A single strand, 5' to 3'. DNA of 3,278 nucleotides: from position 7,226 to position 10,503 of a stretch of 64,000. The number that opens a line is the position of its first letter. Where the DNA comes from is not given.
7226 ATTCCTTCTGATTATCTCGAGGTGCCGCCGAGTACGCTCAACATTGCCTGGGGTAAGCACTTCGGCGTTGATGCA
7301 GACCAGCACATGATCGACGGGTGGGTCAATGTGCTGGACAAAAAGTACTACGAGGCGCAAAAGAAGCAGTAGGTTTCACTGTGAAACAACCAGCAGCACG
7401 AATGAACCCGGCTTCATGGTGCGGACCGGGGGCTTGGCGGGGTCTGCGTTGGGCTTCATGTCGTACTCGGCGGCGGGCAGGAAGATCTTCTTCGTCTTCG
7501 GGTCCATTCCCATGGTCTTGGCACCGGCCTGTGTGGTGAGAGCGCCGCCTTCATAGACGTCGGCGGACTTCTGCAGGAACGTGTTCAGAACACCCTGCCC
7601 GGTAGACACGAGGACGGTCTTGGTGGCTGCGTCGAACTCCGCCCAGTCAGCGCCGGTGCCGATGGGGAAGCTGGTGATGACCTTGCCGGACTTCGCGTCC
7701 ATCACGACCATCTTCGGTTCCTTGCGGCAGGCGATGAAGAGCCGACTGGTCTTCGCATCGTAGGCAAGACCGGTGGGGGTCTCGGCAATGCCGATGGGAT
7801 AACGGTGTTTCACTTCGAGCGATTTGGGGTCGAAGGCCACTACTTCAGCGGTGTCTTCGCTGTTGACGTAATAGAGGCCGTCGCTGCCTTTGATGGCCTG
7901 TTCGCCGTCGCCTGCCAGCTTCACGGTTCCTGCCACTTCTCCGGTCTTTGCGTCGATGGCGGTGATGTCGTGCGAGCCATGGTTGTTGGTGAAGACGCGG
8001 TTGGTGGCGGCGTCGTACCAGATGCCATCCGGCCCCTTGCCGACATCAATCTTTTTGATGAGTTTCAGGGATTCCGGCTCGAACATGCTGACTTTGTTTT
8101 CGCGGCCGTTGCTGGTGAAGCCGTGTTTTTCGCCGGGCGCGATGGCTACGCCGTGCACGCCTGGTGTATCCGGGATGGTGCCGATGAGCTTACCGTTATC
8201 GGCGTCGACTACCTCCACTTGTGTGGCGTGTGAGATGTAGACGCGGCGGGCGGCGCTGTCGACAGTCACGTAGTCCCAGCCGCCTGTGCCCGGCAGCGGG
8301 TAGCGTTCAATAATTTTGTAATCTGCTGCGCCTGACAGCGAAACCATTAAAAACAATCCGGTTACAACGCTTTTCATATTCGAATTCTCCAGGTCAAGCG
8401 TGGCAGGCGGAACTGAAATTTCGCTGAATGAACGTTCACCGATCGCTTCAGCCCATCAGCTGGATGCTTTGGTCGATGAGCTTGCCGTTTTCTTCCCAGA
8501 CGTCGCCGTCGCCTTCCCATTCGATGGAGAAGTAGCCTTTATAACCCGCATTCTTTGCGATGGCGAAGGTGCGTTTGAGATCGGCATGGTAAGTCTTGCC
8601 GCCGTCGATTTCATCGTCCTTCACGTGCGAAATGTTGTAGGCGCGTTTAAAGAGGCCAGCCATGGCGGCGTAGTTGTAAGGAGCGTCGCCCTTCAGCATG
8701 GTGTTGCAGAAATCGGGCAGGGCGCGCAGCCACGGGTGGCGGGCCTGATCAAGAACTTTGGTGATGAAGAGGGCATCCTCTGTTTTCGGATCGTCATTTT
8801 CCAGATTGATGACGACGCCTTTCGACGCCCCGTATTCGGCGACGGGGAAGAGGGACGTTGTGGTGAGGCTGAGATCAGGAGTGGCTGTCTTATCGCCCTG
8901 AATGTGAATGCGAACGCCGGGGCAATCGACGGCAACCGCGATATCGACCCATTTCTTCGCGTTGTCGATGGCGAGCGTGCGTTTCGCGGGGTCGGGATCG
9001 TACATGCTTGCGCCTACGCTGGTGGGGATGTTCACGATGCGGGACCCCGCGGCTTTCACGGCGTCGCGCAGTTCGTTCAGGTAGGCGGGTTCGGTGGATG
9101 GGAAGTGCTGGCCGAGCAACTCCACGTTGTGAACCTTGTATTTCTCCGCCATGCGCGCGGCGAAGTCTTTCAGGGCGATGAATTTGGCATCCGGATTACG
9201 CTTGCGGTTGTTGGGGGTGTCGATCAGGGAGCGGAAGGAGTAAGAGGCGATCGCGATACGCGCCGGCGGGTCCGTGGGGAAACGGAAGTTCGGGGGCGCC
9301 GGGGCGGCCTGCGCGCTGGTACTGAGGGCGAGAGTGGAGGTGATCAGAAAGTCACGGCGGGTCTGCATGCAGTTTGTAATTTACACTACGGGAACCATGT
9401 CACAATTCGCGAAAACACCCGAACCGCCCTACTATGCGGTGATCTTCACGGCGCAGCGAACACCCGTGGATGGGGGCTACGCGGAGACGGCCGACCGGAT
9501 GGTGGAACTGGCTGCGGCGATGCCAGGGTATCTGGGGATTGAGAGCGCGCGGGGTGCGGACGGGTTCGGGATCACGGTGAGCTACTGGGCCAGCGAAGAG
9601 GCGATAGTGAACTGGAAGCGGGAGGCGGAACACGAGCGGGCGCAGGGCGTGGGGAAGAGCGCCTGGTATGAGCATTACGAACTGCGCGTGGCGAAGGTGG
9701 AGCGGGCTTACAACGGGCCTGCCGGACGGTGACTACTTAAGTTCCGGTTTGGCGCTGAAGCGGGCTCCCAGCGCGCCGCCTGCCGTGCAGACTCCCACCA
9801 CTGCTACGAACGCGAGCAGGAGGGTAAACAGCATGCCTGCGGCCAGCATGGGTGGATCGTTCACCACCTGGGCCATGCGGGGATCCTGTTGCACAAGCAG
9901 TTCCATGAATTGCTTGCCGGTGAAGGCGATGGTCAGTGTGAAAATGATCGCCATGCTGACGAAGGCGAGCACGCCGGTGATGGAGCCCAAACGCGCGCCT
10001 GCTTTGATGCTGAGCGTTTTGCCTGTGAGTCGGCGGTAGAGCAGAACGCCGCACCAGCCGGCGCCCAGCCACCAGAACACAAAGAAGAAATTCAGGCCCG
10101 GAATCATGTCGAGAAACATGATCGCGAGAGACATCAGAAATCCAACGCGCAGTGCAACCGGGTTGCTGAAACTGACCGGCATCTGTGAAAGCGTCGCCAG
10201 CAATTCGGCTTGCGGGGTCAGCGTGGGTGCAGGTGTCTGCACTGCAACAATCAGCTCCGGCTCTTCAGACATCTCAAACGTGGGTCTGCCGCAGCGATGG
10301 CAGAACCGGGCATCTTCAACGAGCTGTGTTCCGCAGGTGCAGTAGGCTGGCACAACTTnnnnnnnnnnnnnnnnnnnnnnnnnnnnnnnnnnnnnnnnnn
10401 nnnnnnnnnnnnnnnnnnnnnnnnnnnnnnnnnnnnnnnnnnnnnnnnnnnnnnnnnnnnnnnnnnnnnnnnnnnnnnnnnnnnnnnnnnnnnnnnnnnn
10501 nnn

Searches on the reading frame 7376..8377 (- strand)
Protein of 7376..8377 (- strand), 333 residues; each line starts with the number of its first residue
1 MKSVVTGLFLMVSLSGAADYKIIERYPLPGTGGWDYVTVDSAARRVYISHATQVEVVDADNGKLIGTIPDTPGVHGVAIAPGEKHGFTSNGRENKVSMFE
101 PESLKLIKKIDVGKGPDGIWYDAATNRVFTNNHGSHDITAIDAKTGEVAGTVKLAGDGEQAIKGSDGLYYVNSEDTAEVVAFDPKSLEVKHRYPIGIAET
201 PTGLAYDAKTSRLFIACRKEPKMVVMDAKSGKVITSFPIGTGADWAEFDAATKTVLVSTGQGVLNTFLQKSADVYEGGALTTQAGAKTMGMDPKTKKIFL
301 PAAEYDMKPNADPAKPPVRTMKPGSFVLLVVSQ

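Call 3: search_protein_families(library=pfam, proteins=[window:7379-8377:-], max_evalue=1)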
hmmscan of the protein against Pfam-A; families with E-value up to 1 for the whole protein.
window:7379-8377:- (333 aa): 13 families
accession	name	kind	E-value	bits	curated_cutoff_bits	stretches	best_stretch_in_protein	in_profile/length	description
PF16819.11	DUF5074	-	1.4e-09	38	27.2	2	46-192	111-221/353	Domain of unknown function (DUF5074)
PF21783.3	YNCE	-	6.3e-08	32.7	27.1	1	87-233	43-190/339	YNCE-like beta-propeller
PF13360.13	PQQ_2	-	5.3e-07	30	27.6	1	117-260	26-170/233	Outer membrane protein assembly factor BamB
PF05096.18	Glu_cyclase_2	-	3.9e-05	23.7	22.3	1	75-161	124-213/249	Glutamine cyclotransferase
PF02239.22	Cytochrom_D1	-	0.00012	21.2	25.5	1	47-204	197-362/368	Cytochrome D1 heme domain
PF06977.17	SdiA-regulated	-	0.00043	20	21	2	118-225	27-145/249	SdiA-regulated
PF25174.1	Beta-prop_THOC3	-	0.0018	17.8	305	1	71-157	46-131/272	THOC3 beta-propeller domain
PF03413.25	PepSY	-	0.002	18.8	24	0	141-150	49-58/60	Peptidase propeptide and YPEB domain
PF03422.21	CBM_6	-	0.02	15.6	28.9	0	225-265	65-105/125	Carbohydrate binding module (family 6)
PF07879.16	PHB_acc_N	-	0.029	14.9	25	0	35-63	17-43/61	PHB/PHA accumulation regulator DNA-binding domain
PF13570.13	Beta-prop_ACSF4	-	0.038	13.8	133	0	132-267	26-160/329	Beta-alanine-activating enzyme, beta-propeller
PF23414.1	Beta-prop_EML_2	-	0.058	13.2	90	0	203-270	3-69/266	Echinoderm microtubule-associated protein second beta-propeller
PF03646.20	FlaG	-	0.34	11.5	23.8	0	52-70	63-81/101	FlaG protein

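Call 4: search_protein_families(library=ncbifam, proteins=[window:7379-8377:-], max_evalue=1)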
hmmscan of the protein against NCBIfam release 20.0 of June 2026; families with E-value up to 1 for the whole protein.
window:7379-8377:- (333 aa): 9 families
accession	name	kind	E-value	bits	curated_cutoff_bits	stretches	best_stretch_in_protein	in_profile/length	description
TIGR03866.1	PQQ_ABC_repeats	subfamily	4.4e-16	58.8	287.3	2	123-244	8-128/310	PQQ-dependent catabolism-associated beta-propeller protein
NF052280.1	7_blade_YncE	equivalog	6.5e-14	51.5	400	3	95-157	56-118/338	7-bladed beta-propeller protein YncE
TIGR02276.1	beta_rpt_yvtn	repeat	3.7e-08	33.2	27.85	2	126-154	4-32/42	beta-propeller repeat protein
NF052460.1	L-NosZ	equivalog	1.9e-07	30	700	2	85-196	145-257/480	clade III lactonase-type nitrous-oxide reductase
NF048007.1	MmpL3Stblzr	equivalog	6.2e-07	28.9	600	1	109-260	43-199/366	MmpL3/TtfA transport complex stabilizer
NF052340.1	hydrazine_beta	equivalog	8.7e-07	28.3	560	2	128-218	47-136/372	hydrazine synthase subunit beta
NF041516.1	PA2928_fam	subfamily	0.00021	20.8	70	1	127-191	60-125/376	PA2928 family protein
TIGR03907.1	QH_beta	equivalog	0.0057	15.8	223.2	0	52-118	263-328/338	quinohemoprotein amine dehydrogenase subunit beta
NF038117.1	choice_anch_I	subfamily_domain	0.031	13.1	300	0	53-152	22-130/458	choice-of-anchor I family protein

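Call 40: find_related_loci(query=window:7379-8377:-, collection=genome_contigs, flank=6000)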
Query window:7379-8377:- (333 aa) in genome_contigs; peptide patterns used: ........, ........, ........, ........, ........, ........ (x = any residue, [..] = any of these).
36 stretches matched a pattern; 2 encode a relative of the query (tblastn E <= 1e-3); 2 distinct loci.
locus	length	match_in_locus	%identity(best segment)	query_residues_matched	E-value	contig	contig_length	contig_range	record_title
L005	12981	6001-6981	41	8-333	3e-76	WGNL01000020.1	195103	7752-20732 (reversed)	MAG: Bacteroidetes bacterium isolate RI_132 c_000000047581, whole genome shotgun sequence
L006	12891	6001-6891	37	20-313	1e-54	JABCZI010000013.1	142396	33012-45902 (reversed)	MAG: Acidobacteria bacterium isolate Inc-BW-C-12-M_MAG19 Ga0210394_10000206, whole genome shotgun sequence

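Call 53: find_encoding_contigs(protein=window:7376-8377:-, flank=3000, max_places=10)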
Protein window:7376-8377:- (333 aa): 1 contig read that carries it; 1 place shown.
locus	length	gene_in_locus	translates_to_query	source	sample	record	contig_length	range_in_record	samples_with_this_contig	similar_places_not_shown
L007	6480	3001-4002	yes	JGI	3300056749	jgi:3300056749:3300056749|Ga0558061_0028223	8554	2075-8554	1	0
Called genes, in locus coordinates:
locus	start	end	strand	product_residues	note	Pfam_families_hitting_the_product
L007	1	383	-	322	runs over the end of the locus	PF02826:2-Hacid_dh_C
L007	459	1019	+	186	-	-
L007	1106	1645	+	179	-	-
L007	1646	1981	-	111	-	PF03992:ABM (weak)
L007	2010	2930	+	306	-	PF01261:AP_endonuc_2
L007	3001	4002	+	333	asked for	PF16819:DUF5074 (faint), PF05096:Glu_cyclase_2 (faint), PF13360:PQQ_2, PF21783:YNCE (weak)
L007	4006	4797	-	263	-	-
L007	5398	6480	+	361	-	?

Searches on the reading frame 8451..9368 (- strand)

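Call 49: search_protein_families(library=pfam, proteins=[window:8451-9368:-], max_evalue=0.001)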
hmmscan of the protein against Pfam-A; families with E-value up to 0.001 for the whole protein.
window:8451-9368:- (306 aa): 1 family
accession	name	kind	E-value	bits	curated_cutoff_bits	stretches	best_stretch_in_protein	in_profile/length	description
PF01261.30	AP_endonuc_2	-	1.7e-22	80.8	31.1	1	80-303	10-244/249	Xylose isomerase-like TIM barrel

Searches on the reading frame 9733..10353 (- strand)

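Call 49: search_protein_families(library=pfam, proteins=[window:9733-10353:-], max_evalue=0.001)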
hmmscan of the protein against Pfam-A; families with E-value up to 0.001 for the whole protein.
window:9733-10353:- (206 aa): 1 family
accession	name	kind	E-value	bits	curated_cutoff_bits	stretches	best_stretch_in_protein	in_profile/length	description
PF13240.11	Zn_Ribbon_1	-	5.7e-05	23.2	25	1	6-24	4-22/23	zinc-ribbon domain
